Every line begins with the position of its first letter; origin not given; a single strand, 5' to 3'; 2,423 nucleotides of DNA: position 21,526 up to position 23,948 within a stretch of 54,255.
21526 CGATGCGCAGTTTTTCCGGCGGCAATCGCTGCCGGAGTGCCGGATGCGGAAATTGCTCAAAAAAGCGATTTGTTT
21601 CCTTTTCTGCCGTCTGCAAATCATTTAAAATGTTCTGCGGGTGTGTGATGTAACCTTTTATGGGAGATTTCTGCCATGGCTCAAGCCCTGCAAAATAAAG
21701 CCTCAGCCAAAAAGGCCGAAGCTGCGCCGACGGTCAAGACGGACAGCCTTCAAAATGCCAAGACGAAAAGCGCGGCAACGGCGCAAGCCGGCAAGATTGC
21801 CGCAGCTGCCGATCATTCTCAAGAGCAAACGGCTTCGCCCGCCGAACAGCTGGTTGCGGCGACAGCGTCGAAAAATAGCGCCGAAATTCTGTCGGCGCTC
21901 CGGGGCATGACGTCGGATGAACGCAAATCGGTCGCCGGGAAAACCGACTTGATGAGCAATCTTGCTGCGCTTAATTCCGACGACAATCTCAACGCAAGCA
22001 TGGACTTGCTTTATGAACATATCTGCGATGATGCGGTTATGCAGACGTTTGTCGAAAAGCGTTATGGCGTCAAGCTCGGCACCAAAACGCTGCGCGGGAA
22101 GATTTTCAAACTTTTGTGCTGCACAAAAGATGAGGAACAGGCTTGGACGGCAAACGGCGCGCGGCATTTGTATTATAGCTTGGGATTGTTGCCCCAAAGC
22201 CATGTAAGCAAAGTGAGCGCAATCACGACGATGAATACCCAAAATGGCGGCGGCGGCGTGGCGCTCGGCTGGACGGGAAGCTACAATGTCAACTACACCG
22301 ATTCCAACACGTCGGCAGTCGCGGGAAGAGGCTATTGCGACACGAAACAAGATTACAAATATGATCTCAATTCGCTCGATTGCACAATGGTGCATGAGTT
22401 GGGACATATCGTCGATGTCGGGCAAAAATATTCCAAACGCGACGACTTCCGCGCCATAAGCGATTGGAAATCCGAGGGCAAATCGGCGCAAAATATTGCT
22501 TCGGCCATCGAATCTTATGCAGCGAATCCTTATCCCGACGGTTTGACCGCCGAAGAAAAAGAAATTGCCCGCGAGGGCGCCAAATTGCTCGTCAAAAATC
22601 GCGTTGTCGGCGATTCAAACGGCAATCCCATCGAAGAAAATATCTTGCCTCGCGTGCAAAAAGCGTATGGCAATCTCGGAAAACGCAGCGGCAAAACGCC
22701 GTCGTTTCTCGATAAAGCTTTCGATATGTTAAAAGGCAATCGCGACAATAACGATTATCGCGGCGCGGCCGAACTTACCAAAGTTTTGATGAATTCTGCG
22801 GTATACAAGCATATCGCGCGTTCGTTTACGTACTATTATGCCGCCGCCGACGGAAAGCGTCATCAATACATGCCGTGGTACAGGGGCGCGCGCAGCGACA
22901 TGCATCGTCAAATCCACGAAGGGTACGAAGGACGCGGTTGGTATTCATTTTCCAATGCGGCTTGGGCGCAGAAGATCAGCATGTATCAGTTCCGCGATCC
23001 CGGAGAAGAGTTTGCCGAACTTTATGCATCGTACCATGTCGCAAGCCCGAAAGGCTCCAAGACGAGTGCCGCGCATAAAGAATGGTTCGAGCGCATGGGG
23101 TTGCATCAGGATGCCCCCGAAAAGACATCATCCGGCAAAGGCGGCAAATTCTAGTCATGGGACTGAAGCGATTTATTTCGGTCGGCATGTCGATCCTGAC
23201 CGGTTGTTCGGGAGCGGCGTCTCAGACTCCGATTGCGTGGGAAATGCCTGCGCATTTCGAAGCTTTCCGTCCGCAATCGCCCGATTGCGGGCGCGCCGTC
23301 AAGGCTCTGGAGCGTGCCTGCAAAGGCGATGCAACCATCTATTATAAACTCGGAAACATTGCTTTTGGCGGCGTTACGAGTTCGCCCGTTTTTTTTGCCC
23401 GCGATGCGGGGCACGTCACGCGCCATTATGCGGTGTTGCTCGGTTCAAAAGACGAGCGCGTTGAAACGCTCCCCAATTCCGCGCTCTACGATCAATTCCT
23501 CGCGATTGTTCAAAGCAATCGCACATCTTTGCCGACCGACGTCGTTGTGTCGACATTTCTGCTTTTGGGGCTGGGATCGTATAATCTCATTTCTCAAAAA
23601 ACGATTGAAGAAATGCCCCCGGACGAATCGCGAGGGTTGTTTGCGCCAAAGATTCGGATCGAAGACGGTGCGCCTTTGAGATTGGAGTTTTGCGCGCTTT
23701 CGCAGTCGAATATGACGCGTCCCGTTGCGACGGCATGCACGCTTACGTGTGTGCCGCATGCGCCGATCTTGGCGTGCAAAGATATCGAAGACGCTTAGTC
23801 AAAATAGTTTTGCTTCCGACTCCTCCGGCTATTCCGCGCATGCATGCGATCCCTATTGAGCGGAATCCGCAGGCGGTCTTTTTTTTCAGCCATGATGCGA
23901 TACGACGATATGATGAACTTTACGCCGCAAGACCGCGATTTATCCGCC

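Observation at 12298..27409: Scattered contractile-injection-system parts with no tube, spike, baseplate, tape measure or cap genes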

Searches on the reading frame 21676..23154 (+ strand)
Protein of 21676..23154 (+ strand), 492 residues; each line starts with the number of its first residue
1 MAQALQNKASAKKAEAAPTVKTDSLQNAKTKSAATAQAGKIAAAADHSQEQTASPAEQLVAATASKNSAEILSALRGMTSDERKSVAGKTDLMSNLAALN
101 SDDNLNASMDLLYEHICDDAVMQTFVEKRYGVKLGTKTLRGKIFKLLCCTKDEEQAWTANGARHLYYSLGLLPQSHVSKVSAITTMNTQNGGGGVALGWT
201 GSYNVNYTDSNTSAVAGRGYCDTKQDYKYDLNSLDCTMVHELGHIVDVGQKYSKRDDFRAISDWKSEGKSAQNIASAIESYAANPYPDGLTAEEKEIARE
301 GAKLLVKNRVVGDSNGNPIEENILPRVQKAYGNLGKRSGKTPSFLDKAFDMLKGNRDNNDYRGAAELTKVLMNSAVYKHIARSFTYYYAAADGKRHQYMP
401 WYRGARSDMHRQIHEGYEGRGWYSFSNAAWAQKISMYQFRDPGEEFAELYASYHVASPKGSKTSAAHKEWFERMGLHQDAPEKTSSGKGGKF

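Call 3: search_protein_families(library=pfam, proteins=[window:21676-23154:+], max_evalue=0.01)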
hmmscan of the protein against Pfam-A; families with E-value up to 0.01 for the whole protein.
window:21676-23154:+ (492 aa): 1 family
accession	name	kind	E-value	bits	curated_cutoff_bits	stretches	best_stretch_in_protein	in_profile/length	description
PF15890.11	Peptidase_Mx1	-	0.0017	18.2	25.6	0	203-271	108-159/240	Putative zinc-binding metallo-peptidase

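Call 8: search_protein_families(library=phrogs, proteins=[window:21676-23154:+], max_evalue=0.01)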
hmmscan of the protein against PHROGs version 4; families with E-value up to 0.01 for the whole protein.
window:21676-23154:+ (492 aa): 0 families

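Call 9: search_protein_families(library=ncbifam, proteins=[window:21676-23154:+], max_evalue=0.01)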
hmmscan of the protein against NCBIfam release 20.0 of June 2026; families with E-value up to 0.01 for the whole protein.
window:21676-23154:+ (492 aa): 1 family
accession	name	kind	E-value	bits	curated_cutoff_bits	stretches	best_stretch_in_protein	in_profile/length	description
TIGR04549.1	LP_HExxH_w_tonB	subfamily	9.1e-05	21.8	75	0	225-268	132-169/261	substrate import-associated zinc metallohydrolase lipoprotein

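Call 79: search_solved_structures(query=window:21676-23151:+, max_evalue=1)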
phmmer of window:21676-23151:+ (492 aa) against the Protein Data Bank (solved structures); distinct sequences matched with E-value up to 1: 0.

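Call 82: search_protein_families(library=pfam, proteins=[window:21676-23151:+], max_evalue=1)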
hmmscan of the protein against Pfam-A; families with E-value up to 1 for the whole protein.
window:21676-23151:+ (492 aa): 3 families
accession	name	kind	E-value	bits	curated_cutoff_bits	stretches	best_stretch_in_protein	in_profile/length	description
PF15890.11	Peptidase_Mx1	-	0.0017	18.2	25.6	1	203-271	108-159/240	Putative zinc-binding metallo-peptidase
PF18954.5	DUF5697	-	0.033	14.7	27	1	56-156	15-113/161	Family of unknown function (DUF5697)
PF25816.1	RamC_N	-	0.084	12.8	27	1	22-76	71-125/191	RamC, N-terminal domain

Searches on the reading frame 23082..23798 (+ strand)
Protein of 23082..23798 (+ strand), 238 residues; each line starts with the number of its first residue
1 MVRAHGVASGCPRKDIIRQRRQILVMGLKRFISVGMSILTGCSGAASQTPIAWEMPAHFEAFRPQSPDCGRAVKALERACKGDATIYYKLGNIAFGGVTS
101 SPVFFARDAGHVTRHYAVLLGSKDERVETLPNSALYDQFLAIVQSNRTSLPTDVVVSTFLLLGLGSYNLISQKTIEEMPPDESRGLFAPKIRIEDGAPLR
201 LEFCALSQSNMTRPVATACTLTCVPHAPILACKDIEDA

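Call 3: search_protein_families(library=pfam, proteins=[window:23082-23798:+], max_evalue=0.01)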
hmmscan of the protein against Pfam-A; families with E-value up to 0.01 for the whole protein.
window:23082-23798:+ (238 aa): 0 families

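Call 8: search_protein_families(library=phrogs, proteins=[window:23082-23798:+], max_evalue=0.01)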
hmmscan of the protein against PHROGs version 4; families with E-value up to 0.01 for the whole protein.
window:23082-23798:+ (238 aa): 0 families

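Call 9: search_protein_families(library=ncbifam, proteins=[window:23082-23798:+], max_evalue=0.01)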
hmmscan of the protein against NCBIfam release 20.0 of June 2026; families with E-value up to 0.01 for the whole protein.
window:23082-23798:+ (238 aa): 0 families

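Call 82: search_protein_families(library=pfam, proteins=[window:23157-23795:+], max_evalue=1)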
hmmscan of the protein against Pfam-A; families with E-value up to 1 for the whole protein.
window:23157-23795:+ (213 aa): 0 families
